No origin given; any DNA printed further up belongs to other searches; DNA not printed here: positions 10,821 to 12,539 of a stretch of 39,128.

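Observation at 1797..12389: Ton/Tol-like motor operon without a TonB-dependent receptor: OM barrel, 1950-aa giant, 92-aa protein, ExbB, ExbD, ExbD, FHA-like/TonB_C transducer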

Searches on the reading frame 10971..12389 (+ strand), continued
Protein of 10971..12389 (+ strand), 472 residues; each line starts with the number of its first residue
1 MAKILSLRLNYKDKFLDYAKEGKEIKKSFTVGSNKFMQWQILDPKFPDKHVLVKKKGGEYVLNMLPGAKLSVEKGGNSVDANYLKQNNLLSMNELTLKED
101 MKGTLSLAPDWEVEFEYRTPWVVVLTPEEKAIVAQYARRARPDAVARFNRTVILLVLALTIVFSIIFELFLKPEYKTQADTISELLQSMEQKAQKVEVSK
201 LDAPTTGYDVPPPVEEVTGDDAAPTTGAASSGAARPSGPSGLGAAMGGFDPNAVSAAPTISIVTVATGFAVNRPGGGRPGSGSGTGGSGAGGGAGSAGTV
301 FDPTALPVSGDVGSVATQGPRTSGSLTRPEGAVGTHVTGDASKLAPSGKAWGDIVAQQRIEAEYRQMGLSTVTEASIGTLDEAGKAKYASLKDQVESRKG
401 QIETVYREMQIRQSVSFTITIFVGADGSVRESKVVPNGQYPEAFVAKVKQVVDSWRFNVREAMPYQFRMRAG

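Call 73: find_encoding_contigs(protein=P0177, flank=10000, max_places=1)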
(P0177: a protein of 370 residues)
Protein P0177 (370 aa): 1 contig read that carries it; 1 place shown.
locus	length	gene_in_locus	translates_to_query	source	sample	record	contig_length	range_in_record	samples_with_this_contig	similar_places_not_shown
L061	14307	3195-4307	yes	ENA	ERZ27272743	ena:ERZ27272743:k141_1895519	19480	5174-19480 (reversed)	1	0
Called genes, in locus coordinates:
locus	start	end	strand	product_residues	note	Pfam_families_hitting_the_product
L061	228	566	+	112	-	-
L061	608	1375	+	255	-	PF01618:MotA_ExbB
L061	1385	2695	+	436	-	PF01618:MotA_ExbB, PF02472:ExbD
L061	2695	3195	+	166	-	PF02472:ExbD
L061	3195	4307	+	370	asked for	PF03544:TonB_C (weak)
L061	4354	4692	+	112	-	PF07238:PilZ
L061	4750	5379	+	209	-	-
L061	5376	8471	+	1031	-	PF07517:SecA_DEAD, PF00270:DEAD (weak), PF01043:SecA_PP_bind, PF21090:P-loop_SecA, PF07516:SecA_SW, PF02810:SEC-C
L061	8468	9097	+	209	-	PF02223:Thymidylate_kin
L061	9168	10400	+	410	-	PF13428:TPR_14 (faint), PF13369:Transglut_core2, PF00515:TPR_1 (faint), PF07719:TPR_2 (faint), PF13174:TPR_6 (faint), PF13176:TPR_7 (faint), PF13432:TPR_16 (weak), PF14559:TPR_19, +7 more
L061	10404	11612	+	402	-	PF05958:tRNA_U5-meth_tr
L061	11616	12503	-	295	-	PF00753:Lactamase_B (weak)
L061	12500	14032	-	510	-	-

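Call 74: find_encoding_contigs(protein=P0175, flank=10000, max_places=1)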
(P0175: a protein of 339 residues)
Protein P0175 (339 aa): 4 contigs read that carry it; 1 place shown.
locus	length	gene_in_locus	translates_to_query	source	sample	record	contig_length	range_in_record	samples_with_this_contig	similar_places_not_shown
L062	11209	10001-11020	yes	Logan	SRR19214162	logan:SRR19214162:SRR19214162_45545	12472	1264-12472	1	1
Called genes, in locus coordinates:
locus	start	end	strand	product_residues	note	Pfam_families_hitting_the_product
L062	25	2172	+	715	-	PF07719:TPR_2 (faint), PF13174:TPR_6 (faint), PF13424:TPR_12 (faint), PF14559:TPR_19 (faint)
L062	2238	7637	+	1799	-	PF00515:TPR_1 (faint), PF07719:TPR_2 (faint), PF13174:TPR_6 (faint), PF13432:TPR_16 (faint), PF14559:TPR_19 (faint), PF13176:TPR_7 (faint), PF13424:TPR_12 (faint), PF13428:TPR_14 (faint), +2 more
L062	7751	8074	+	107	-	-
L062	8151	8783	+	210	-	PF01618:MotA_ExbB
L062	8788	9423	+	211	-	-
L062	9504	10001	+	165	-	PF02472:ExbD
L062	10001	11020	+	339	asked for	-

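Call 78: list_cluster_members(proteins=[L062:2238-7634:+, L062:25-2169:+, L062:8151-8780:+, L062:8788-9420:+, L062:9504-9998:+, L061:608-1372:+, L061:1385-2692:+, L058:1233-7652:+, L059:3462-7832:+, L060:1082-7672:+])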
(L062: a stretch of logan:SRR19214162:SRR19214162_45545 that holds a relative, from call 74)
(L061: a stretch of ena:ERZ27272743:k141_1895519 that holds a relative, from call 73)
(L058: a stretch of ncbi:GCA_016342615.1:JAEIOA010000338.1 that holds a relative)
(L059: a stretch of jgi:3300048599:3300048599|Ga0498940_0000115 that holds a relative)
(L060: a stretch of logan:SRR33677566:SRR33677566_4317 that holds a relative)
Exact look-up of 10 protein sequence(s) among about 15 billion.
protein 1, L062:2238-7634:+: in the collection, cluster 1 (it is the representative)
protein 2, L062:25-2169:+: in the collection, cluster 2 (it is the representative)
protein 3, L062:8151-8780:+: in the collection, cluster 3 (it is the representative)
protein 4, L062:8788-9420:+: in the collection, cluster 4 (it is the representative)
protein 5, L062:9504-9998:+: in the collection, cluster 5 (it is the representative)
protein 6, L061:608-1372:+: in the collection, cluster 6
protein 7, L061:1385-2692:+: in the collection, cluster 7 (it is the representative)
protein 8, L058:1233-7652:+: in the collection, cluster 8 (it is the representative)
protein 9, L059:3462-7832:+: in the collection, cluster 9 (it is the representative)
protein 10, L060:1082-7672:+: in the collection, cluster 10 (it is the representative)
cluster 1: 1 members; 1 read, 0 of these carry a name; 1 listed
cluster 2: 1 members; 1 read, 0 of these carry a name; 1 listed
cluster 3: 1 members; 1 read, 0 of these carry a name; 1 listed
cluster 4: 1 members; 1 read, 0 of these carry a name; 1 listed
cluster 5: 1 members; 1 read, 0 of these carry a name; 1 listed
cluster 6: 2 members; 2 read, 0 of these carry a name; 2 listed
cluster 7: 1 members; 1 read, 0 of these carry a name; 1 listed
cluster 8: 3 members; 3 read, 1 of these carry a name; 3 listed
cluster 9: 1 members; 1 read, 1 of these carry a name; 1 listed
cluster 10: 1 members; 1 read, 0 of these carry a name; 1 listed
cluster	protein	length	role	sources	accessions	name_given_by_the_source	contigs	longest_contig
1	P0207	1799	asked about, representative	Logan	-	-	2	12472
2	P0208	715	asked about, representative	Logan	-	-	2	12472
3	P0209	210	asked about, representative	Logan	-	-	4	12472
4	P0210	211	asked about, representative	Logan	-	-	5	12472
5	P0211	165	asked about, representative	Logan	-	-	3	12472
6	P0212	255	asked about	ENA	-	-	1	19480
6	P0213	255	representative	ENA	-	-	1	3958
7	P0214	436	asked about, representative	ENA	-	-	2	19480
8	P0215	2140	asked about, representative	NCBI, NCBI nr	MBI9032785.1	hypothetical protein JEZ13_12405 [bacterium] | hypothetical protein [bacterium]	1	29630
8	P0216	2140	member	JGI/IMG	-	-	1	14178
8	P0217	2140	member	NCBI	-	-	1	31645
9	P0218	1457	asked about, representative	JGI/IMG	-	hypothetical protein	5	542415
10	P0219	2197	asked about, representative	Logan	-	-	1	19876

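Call 93: find_related_loci(query=A11, collection=metagenome_contigs, flank=10000)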
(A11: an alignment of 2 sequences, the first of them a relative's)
Query A11 (211 aa) in metagenome_contigs; peptide patterns used: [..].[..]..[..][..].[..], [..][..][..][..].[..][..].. (x = any residue, [..] = any of these).
170 stretches matched a pattern; 22 encode a relative of the query (tblastn E <= 1e-3); 22 distinct loci.
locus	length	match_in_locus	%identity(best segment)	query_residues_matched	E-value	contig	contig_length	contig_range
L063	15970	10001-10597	29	15-198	8e-16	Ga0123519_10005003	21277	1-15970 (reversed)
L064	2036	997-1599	28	14-197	6e-15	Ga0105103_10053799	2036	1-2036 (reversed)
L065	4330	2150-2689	32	16-184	9e-14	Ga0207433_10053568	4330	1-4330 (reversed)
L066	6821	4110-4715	26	16-198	1e-12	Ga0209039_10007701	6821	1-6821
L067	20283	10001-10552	32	15-184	3e-16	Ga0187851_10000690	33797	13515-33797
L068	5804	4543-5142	30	15-198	4e-12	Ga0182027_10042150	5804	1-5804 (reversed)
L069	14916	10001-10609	29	10-198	5e-12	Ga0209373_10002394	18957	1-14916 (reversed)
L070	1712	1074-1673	28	16-197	1e-11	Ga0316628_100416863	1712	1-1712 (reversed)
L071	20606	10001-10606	26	16-198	3e-11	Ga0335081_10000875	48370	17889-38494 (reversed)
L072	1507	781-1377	27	15-198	4e-11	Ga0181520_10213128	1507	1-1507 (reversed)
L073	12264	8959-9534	25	15-184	9e-11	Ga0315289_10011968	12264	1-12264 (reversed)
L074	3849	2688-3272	28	10-198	7e-11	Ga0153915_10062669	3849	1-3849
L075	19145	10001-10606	26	15-198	1e-10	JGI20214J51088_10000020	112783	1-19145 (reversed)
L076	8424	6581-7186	28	16-198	2e-9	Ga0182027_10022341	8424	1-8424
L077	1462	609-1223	25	12-202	2e-9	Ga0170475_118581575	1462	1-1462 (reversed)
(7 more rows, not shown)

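Call 96: search_protein_families(library=pfam, alignment_id=A1, max_evalue=1)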
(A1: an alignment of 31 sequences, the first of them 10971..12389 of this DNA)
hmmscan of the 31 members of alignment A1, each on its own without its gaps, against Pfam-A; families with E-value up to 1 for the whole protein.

A. member 1, window:10971-12389:+ (472 aa): 1 family
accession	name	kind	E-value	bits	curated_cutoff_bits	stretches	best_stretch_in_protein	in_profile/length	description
PF02706.20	Wzz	-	0.036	14.8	25.5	1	149-184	15-50/91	Chain length determinant protein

B. families by the number of members that match (of 31 scanned): 18 families
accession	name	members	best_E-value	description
PF02706.20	Wzz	5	0.034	Chain length determinant protein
PF03544.19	TonB_C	4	0.002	Gram-negative bacterial TonB protein C-terminal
PF06480.20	FtsH_ext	3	0.00089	FtsH Extracellular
PF07105.16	DUF1367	3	0.059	Protein of unknown function (DUF1367)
PF21793.2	DUF6877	3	0.065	Family of unknown function (DUF6877)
PF11657.13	Activator-TraM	2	0.046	Transcriptional activator TraM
PF09485.15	CRISPR_Cse2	2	0.073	CRISPR-associated protein Cse2 (CRISPR_cse2)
PF21878.2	STIV_turret_1st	2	0.081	C381 turret protein 1st galactose-binding domain-like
PF06682.17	SARAF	1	0.0086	SOCE-associated regulatory factor of calcium homoeostasis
PF05814.16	Ac76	1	0.052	Orf76 (Ac76)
PF21305.2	type_II_gspD_N0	1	0.055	GspD-like, N0 domain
PF04612.17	T2SSM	1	0.088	Type II secretion system (T2SS), protein M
PF11658.13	CBP_BcsG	1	0.11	Cellulose biosynthesis protein BcsG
PF20740.2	TP0453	1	0.14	Outer membrane-associated lipoprotein TP0453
PF13253.11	DUF4044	1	0.15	Protein of unknown function (DUF4044)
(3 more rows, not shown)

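Call 97: search_protein_families(library=ncbifam, alignment_id=A1, max_evalue=1)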
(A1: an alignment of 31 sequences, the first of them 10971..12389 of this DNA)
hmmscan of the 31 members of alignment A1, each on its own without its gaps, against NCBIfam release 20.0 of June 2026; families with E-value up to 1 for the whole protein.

A. member 1, window:10971-12389:+ (472 aa): 2 families
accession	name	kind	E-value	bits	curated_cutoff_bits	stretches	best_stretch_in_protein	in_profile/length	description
NF033768.1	myxo_SS_tail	domain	0.0029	17.7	40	1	391-459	6-77/92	AgmX/PglI C-terminal domain-containing protein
NF047760.1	LIC10042_TonB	equivalog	0.0035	17.5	100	1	407-468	92-154/156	LIC_10042 family TonB-like protein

B. families by the number of members that match (of 31 scanned): 28 families (the first 25 are shown)
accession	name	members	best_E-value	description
NF033768.1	myxo_SS_tail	28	1.6e-06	AgmX/PglI C-terminal domain-containing protein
NF047760.1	LIC10042_TonB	15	0.00022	LIC_10042 family TonB-like protein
NF038305.1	HpsJ_fam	4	0.011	HpsJ family protein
NF005050.0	PRK06461.1-4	4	0.021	single-stranded DNA-binding protein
NF042931.1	SAG1386_EF1546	3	0.00098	SAG1386/EF1546 family surface-associated protein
NF050014.1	HpsJ_like_B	3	0.018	hormogonium polysaccharide biosynthesis protein HpsJ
NF038014.1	Chlamy_inclu_1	2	0.0048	inclusion-associated protein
TIGR01352.1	tonB_Cterm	2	0.018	TonB family protein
NF005832.0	PRK07735.1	1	0.00055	NADH-quinone oxidoreductase subunit C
NF033761.1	gliding_GltJ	1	0.0029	adventurous gliding motility protein GltJ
NF002357.0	PRK01318.2-4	1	0.0094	membrane protein insertase YidC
NF004016.0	PRK05478.1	1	0.014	3-isopropylmalate dehydratase large subunit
TIGR03354.1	VI_FHA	1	0.031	type VI secretion system-associated FHA domain protein TagH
NF047356.1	RNA_bind_RnpM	1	0.048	RNase P modulator RnpM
NF050013.1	HpsJ_like_A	1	0.06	HpsJ-like protein, cyanoexosortase A-associated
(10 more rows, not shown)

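Call 99: search_protein_families(library=ncbifam, proteins=[P0207, P0215, P0219, L002:1962-7808:+, P0208], max_evalue=1)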
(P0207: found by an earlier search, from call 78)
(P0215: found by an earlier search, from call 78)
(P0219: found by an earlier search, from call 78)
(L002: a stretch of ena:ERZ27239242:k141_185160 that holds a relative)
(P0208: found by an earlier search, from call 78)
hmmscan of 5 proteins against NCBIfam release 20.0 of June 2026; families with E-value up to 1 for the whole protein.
P0207 (1799 aa): 11 families
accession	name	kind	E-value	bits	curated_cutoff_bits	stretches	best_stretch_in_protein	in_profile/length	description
TIGR02795.1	tol_pal_ybgF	equivalog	8.5e-40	136.1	90.1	5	975-1041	5-71/119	tol-pal system protein YbgF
TIGR03302.1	OM_YfiO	subfamily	9.9e-25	87.4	81.4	7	215-288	48-118/239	outer membrane protein assembly factor BamD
NF052312.1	T9SS_PorW_SprE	equivalog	3.6e-13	49.1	250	4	945-1040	151-247/716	type IX secretion system periplasmic lipoprotein PorW/SprE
NF008068.0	PRK10803.1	equivalog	1.3e-11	44.9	383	4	946-1042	154-250/263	cell division protein CpoB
TIGR02917.1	PEP_TPR_lipo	equivalog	3.3e-10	38.5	312.2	2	829-1043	471-669/899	XrtA/PEP-CTERM system TPR-repeat protein PrsT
NF040959.1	MamA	equivalog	1.4e-08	34.4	200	2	943-1039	79-169/204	magnetosome protein MamA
NF041573.1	rhamnosid_Stmyc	equivalog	3.2e-06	25.2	1720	1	1693-1779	147-235/1028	alpha-L-rhamnosidase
NF008756.0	PRK11788.1-4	equivalog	1.2e-05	24.6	474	1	929-1042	135-247/389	lipopolysaccharide assembly protein LapB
NF008753.0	PRK11788.1-1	equivalog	0.0067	15.6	395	1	922-1044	131-249/389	lipopolysaccharide assembly protein LapB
NF008119.0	PRK10866.1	equivalog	0.58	9.8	363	1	972-1039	32-99/243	outer membrane protein assembly factor BamD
NF053852.1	vesicle_Bd0635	exception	0.61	9.7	250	1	862-936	140-213/223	CpoB-like predatory vesicle lipoprotein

P0215 (2140 aa): 7 families
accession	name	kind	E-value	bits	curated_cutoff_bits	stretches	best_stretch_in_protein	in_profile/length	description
NF040959.1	MamA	equivalog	7.5e-09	35.3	200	2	253-327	44-116/204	magnetosome protein MamA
TIGR02521.1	type_IV_pilW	equivalog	2.3e-05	24.1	154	2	180-290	105-213/234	type IV pilus biogenesis/stability protein PilW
NF040586.1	FxSxx_TPR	equivalog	0.0023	16.4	300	1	179-309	561-710/830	FxSxx-COOH system tetratricopeptide repeat protein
NF008757.0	PRK11788.1-5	equivalog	0.0053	16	363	1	250-355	73-178/388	lipopolysaccharide assembly protein LapB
TIGR02552.1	LcrH_SycD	equivalog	0.01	15.5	104.8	2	204-315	14-120/136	SycD/LcrH family type III secretion system chaperone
NF038347.1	FtsX_Gpos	exception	0.088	12.1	225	1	3-80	26-103/296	permease-like cell division protein FtsX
TIGR02795.1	tol_pal_ybgF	equivalog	0.59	10.8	90.1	1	161-237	25-105/119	tol-pal system protein YbgF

P0219 (2197 aa): 5 families
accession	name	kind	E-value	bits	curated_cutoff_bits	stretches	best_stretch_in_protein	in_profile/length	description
TIGR02552.1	LcrH_SycD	equivalog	0.00055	19.7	104.8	2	211-315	24-123/136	SycD/LcrH family type III secretion system chaperone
TIGR02795.1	tol_pal_ybgF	equivalog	0.0087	16.7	90.1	2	213-306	10-104/119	tol-pal system protein YbgF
NF011886.0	PRK15359.1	equivalog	0.032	14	146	1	212-307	31-121/144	type III secretion system chaperone protein SscB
TIGR04510.1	mod_pep_cyc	subfamily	0.058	11.9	400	1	158-238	489-569/814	putative peptide modification system cyclase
NF047697.1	ThioredTrxAClost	equivalog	0.12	12.6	140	1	1644-1691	39-88/105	thioredoxin TrxA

L002:1962-7808:+ (1949 aa): 1 family
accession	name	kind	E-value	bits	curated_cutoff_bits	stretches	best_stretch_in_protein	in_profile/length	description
TIGR02795.1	tol_pal_ybgF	equivalog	0.036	14.7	90.1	1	635-673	48-86/119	tol-pal system protein YbgF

P0208 (715 aa): 4 families
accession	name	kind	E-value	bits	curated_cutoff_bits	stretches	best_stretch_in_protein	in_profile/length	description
TIGR02795.1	tol_pal_ybgF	equivalog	5.6e-15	56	90.1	3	276-376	10-112/119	tol-pal system protein YbgF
TIGR02917.1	PEP_TPR_lipo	equivalog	4e-13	48.2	312.2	1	156-409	21-262/899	XrtA/PEP-CTERM system TPR-repeat protein PrsT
TIGR02552.1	LcrH_SycD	equivalog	0.00049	19.8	104.8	1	309-410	25-123/136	SycD/LcrH family type III secretion system chaperone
TIGR03302.1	OM_YfiO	subfamily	0.0077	15.7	81.4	1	193-253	33-93/239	outer membrane protein assembly factor BamD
